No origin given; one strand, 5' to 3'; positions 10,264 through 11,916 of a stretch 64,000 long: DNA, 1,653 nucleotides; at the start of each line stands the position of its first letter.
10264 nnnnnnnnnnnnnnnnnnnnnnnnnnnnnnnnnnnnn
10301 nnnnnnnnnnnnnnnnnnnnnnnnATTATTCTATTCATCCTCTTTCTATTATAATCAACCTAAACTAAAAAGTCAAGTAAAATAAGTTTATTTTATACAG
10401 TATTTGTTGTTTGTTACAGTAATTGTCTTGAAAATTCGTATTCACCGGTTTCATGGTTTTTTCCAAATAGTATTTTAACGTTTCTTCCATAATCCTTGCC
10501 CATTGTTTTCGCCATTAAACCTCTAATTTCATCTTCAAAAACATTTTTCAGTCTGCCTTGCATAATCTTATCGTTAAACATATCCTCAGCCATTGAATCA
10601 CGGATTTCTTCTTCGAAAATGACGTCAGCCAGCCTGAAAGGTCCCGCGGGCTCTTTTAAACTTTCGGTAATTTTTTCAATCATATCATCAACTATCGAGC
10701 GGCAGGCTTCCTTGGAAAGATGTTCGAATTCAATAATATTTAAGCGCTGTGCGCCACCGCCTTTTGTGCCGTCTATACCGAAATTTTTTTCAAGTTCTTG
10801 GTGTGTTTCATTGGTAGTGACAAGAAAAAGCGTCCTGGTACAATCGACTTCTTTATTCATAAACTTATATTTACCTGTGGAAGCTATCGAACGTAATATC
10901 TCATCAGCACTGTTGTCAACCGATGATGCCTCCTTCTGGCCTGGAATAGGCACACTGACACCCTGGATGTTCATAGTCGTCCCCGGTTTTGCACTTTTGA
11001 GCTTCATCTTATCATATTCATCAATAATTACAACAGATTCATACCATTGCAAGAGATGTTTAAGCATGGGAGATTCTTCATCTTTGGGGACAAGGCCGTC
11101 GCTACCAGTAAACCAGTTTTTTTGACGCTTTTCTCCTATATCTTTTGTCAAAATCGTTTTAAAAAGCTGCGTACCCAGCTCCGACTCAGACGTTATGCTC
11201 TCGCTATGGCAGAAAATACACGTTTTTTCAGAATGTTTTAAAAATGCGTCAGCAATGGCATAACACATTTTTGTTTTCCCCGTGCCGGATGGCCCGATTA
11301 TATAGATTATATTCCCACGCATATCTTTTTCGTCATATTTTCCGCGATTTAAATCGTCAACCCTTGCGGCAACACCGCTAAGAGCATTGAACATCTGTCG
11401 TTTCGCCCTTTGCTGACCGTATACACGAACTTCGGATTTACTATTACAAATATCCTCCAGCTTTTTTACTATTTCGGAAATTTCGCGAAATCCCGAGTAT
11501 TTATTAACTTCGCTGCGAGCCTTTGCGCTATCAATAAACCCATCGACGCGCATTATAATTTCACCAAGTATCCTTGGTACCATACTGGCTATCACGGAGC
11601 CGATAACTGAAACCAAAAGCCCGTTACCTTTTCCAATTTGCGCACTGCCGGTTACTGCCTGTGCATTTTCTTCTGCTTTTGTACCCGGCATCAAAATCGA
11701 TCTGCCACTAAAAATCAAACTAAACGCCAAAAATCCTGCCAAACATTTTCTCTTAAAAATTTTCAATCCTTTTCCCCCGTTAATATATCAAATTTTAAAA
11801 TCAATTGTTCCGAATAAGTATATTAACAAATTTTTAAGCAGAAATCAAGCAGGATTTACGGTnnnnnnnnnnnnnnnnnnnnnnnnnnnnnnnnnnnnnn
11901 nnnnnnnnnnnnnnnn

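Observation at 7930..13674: Operon of three membrane-tethered, non-canonical Clp/Hsp100-type AAA+ proteins, one apparently catalytically dead in both rings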

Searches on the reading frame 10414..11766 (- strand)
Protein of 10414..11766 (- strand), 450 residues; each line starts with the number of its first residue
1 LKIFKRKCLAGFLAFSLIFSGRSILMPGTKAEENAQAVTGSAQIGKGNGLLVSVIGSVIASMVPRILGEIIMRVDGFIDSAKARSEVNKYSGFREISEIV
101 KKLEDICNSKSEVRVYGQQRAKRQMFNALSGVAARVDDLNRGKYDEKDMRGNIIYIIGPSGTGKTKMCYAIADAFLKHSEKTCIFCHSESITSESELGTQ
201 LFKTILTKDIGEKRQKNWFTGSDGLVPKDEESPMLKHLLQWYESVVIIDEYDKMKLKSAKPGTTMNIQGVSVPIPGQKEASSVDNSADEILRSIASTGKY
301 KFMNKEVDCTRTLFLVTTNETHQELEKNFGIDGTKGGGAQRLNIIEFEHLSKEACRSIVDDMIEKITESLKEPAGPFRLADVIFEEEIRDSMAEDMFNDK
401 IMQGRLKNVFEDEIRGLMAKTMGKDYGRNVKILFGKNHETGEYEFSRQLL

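Call 3: search_protein_families(library=pfam, proteins=[window:10414-11766:-], max_evalue=0.1)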
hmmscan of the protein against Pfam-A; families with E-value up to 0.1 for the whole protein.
window:10414-11766:- (450 aa): 21 families
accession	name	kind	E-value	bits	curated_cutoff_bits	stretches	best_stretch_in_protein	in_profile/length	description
PF13401.12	AAA_22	-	2.2e-06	28.4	27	1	150-256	4-98/130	AAA domain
PF04851.21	ResIII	-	6.5e-05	23.3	22.5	1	118-200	8-71/164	Type III restriction enzyme, res subunit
PF07724.20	AAA_2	-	9.9e-05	22.9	27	1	154-331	6-136/166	AAA domain (Cdc48 subfamily)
PF00004.35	AAA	-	0.00037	21.4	21.2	1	154-258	1-73/131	ATPase family associated with various cellular activities (AAA)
PF00910.28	RNA_helicase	-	0.00084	20.2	21.5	1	154-180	1-27/105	RNA helicase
PF13191.12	AAA_16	-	0.0012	19.8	32.6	1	150-208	23-85/167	AAA ATPase domain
PF02562.22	PhoH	-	0.0026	17.7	27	1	151-199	19-67/205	PhoH-like protein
PF24883.2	NPHP3_N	-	0.0031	18.2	24.8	1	151-206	22-76/164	Nephrocystin 3, N-terminal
PF25199.1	nSTAND_NTPase5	-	0.0035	17.6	34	1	134-197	27-87/145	Novel STAND NTPase 5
PF01637.24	ATPase_2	-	0.0053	17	33.2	1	151-255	20-123/225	ATPase domain predominantly from Archaea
PF13245.12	AAA_19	-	0.0078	16.8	25.1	1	150-257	10-105/134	AAA domain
PF20310.4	HTH_Tnp_2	-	0.0081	16.5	23.8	1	62-123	57-114/131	Transposon related HTH domain protein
PF20720.3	nSTAND3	-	0.014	15.5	27.2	1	152-187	18-52/155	Novel STAND NTPase 3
PF06745.19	ATPase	-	0.026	14.3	26.6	0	150-178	18-46/231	KaiC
PF13173.12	AAA_14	-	0.028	14.9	27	0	152-208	3-57/129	AAA domain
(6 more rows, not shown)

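Call 4: search_protein_families(library=ncbifam, proteins=[window:10414-11766:-], max_evalue=0.1)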
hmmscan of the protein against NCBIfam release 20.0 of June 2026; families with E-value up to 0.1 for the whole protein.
window:10414-11766:- (450 aa): 30 families (the best 25 are shown)
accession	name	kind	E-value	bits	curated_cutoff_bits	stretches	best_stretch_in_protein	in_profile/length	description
NF003745.1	PRK05342.1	equivalog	6e-06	25.4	359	1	97-173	56-131/418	ATP-dependent Clp protease ATP-binding subunit ClpX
TIGR03345.1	VI_ClpV1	equivalog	7.4e-06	24.5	884.95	1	110-175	563-620/852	type VI secretion system ATPase TssH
NF001154.0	PRK00149.3-3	equivalog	5e-05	22.4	410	1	150-194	149-193/462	chromosomal replication initiator protein DnaA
TIGR02639.1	ClpA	equivalog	0.00012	20.5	993.15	0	343-421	645-718/734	ATP-dependent Clp protease ATP-binding subunit ClpA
NF005304.0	PRK06835.1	equivalog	0.00034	19.8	215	1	95-192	128-223/330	ATP-binding protein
TIGR00362.1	DnaA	equivalog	0.00038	19.6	343.9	1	150-193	136-180/437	chromosomal replication initiator protein DnaA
TIGR03346.1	chaperone_ClpB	equivalog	0.00055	18.4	1232.1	1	110-180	562-624/853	ATP-dependent chaperone ClpB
TIGR00382.1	clpX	equivalog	0.0006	18.9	370.75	1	84-173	51-139/414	ATP-dependent protease ATP-binding subunit ClpX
NF006799.0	PRK09302.1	equivalog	0.0017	17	408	1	149-191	271-313/515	circadian clock protein KaiC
NF005378.0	PRK06921.1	subfamily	0.0046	16.1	207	1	147-191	113-158/266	hypothetical protein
NF038214.1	IS21_help_AAA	equivalog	0.0049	16.6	200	1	135-189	77-127/232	IS21-like element helper ATPase IstB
TIGR03420.1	DnaA_homol_Hda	equivalog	0.0051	16.4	194.8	1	142-190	32-77/226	DnaA regulatory inactivator Hda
TIGR00763.1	lon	equivalog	0.0056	15.2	608.05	1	145-175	347-377/795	endopeptidase La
TIGR02322.1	phosphon_PhnN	equivalog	0.0089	15.7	156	1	151-219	1-66/179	phosphonate metabolism protein/1,5-bisphosphokinase (PRPP-forming) PhnN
NF009087.0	PRK12422.1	equivalog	0.01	15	657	1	145-193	135-182/455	chromosomal replication initiator protein DnaA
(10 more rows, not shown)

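Call 5: search_protein_families(library=padloc, proteins=[window:10414-11766:-], max_evalue=0.1)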
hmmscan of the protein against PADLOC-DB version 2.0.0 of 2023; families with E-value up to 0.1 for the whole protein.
window:10414-11766:- (450 aa): 8 families
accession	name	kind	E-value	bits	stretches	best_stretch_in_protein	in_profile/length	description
PDLC03838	DolB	-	7.5e-10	36.6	2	102-176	129-191/375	-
PDLC02350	AbiO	-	1.4e-05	22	1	151-212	192-253/468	AbiO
PDLC04140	mad8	-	1.8e-05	22.4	1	143-221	19-86/314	mads_8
PDLC02372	Nhi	-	2.4e-05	21.2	1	151-212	199-259/470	-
PDLC05035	PDC-S53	-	0.0011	15.1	1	81-178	439-537/900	-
PDLC04235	PDC-M01A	-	0.0089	12.9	1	145-205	180-240/510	-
PDLC00265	PtuA1|PtuA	-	0.021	12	1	156-182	35-61/479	AAA ATPase domain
PDLC03859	LmuB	-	0.05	10.8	0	151-171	24-44/611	-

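Call 10: find_homologous_proteins(query=window:10414-11766:-)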
Query window:10414-11766:- (450 aa): 114 proteins with E <= 0.001 among 8000 candidates.
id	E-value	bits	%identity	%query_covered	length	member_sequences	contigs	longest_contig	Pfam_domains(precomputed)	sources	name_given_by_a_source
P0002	4.1e-296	999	100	100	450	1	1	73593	PF13401.13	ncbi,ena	-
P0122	8.2e-213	725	71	100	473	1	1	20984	PF13401.13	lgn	-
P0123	2.0e-212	724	68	100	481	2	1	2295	PF13401.13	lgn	-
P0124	3.2e-206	703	70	100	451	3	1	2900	PF00004.36,PF13401.13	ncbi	-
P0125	4.3e-206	703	69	100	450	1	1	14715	PF00004.36,PF13401.13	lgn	-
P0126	5.1e-202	689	68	100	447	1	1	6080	PF13401.13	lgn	-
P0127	3.6e-191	654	65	99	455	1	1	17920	-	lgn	-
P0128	4.2e-169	581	61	95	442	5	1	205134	-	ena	-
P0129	3.6e-160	552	62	89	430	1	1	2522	PF00004.36,PF13401.13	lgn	-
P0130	3.4e-158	545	62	89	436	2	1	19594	-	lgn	-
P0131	3.1e-157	542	61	89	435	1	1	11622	-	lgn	-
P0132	4.5e-154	531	56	100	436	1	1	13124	-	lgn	-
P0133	5.8e-154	531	59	96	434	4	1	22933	PF00004.36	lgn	-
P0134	2.0e-153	529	58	96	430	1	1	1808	-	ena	-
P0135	2.2e-153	529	61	89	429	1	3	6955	PF00004.36,PF13401.13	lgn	-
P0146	3.3e-146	505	56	99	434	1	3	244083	-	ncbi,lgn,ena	-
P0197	2.3e-71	259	38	95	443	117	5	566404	PF07724.21,PF00004.36,PF13401.13,PF01637.25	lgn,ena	-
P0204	1.2e-70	257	40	81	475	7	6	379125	PF07724.21,PF24883.3,PF05729.19,PF00004.36,PF13401.13,PF13191.13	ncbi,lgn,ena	-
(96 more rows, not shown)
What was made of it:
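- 10414..11766 (-): Gene B: 450-aa protein with two N-terminal hydrophobic helices and one ClpB-D2-like AAA+ module carrying a full catalytic set. 114 homologues (call 10).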

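Call 25: find_encoding_contigs(protein=P0197, flank=10000, max_places=2)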
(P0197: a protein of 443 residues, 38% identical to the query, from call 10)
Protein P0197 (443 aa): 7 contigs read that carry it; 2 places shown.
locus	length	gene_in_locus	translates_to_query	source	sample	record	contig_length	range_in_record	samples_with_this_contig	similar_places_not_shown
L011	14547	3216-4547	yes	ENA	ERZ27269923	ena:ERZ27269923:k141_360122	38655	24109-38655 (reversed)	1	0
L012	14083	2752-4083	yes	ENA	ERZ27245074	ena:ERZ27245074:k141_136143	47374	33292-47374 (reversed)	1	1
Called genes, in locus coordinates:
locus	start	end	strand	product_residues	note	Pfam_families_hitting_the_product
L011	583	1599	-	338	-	PF00579:tRNA-synt_1b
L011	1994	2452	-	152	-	PF00436:SSB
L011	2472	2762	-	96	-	PF01250:Ribosomal_S6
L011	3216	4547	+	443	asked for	PF00004:AAA (weak), PF01637:ATPase_2 (weak), PF07724:AAA_2 (faint), PF13401:AAA_22 (weak)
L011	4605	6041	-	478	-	-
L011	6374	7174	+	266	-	-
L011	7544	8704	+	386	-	PF10502:Peptidase_S26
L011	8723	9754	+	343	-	PF17231:DUF5305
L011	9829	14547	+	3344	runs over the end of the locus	PF13229:Beta_helix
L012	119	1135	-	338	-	PF00579:tRNA-synt_1b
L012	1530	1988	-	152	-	PF00436:SSB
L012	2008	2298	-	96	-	PF01250:Ribosomal_S6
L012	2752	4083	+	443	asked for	PF00004:AAA (weak), PF01637:ATPase_2 (weak), PF07724:AAA_2 (faint), PF13401:AAA_22 (weak)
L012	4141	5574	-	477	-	-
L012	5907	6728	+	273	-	-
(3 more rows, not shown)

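Call 26: find_encoding_contigs(protein=P0146, flank=10000, max_places=2)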
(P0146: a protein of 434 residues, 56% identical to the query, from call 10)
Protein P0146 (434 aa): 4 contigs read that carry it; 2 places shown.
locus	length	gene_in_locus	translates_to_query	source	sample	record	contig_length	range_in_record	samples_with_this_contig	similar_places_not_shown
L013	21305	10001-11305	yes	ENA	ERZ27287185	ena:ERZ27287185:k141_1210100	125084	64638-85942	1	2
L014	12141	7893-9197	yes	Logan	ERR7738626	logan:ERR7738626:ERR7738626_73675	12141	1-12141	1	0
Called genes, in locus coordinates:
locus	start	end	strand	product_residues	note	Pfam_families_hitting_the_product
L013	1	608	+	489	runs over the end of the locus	PF01425:Amidase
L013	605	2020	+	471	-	PF02934:GatB_N, PF02637:GatB_Yqey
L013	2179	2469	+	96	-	-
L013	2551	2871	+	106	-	-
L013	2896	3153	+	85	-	-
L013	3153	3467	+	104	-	-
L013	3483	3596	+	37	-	-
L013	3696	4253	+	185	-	PF08207:EFP_N, PF01132:EFP, PF09285:Elong-fact-P_C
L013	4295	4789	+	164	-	-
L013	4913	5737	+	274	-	PF00497:SBP_bac_3, PF10613:Lig_chan-Glu_bd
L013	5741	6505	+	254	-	PF00528:BPD_transp_1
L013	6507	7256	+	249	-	PF02463:SMC_N, PF13476:AAA_23 (faint), PF00005:ABC_tran, PF13304:AAA_21 (weak)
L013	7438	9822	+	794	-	-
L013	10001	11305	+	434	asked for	-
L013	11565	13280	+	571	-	-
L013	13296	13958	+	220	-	-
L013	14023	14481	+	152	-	-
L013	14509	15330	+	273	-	-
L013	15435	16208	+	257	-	-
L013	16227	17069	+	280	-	-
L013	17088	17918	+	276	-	-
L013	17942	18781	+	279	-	-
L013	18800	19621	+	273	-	-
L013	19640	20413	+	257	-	-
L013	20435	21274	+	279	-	-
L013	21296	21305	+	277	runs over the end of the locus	-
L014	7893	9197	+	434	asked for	-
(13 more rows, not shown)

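Call 33: find_encoding_contigs(protein=P0204, flank=10000, max_places=2)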
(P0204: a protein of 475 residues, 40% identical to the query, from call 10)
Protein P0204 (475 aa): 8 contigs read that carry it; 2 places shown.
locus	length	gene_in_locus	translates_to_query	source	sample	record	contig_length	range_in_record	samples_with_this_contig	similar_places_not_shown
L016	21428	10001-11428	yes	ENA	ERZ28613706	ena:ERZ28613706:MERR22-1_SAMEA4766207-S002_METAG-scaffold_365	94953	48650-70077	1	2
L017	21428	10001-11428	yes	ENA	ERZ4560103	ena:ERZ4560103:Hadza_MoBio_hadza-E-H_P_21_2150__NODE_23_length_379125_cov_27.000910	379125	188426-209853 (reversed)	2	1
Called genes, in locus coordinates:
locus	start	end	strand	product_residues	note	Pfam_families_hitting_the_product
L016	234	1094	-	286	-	-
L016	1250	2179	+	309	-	PF07581:Glug (faint)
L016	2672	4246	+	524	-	-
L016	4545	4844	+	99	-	-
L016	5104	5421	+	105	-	-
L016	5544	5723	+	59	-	-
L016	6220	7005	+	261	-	-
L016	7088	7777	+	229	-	PF00025:Arf (weak), PF00009:GTP_EFTU (weak), PF00071:Ras, PF01926:MMR_HSR1, PF08477:Roc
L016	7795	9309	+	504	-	PF05593:RHS_repeat (faint)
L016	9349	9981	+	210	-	-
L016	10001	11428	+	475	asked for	PF24883:NPHP3_N (faint), PF13191:AAA_16 (weak), PF05729:NACHT (weak), PF07724:AAA_2 (faint), PF13401:AAA_22 (weak), PF00004:AAA (faint)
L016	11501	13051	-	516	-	PF09479:Flg_new (weak)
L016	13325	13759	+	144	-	PF00293:NUDIX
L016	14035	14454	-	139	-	-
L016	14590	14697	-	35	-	-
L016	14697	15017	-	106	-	-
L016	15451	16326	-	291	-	-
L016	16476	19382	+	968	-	PF07581:Glug (faint)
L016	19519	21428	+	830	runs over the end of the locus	PF07581:Glug (faint)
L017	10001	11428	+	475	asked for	PF24883:NPHP3_N (faint), PF13191:AAA_16 (weak), PF05729:NACHT (weak), PF07724:AAA_2 (faint), PF13401:AAA_22 (weak), PF00004:AAA (faint)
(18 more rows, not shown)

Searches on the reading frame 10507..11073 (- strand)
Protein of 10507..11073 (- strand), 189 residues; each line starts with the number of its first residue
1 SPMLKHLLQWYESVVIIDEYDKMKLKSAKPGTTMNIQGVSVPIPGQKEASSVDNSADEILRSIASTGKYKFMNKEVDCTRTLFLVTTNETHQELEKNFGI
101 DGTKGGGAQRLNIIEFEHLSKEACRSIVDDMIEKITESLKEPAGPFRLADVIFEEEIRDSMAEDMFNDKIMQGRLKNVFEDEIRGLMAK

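Call 61: find_related_loci(query=A3, collection=metagenome_contigs, flank=10000)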
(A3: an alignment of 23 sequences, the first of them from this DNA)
Query A3 (189 aa) in metagenome_contigs; peptide patterns used: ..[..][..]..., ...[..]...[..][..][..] (x = any residue, [..] = any of these).
600 stretches matched a pattern (row limit reached: there are more); 5 encode a relative of the query (tblastn E <= 1e-3); 4 distinct loci.
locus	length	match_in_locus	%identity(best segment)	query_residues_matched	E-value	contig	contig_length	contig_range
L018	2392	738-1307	64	1-189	7e-78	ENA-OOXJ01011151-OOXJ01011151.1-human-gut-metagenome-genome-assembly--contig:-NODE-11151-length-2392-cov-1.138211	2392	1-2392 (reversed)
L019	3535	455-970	47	1-187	2e-46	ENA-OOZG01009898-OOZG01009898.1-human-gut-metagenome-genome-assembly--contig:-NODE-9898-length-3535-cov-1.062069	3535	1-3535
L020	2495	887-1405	44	1-189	4e-43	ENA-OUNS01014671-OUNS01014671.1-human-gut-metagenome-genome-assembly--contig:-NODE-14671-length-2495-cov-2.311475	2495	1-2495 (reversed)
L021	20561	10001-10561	61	1-189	3e-69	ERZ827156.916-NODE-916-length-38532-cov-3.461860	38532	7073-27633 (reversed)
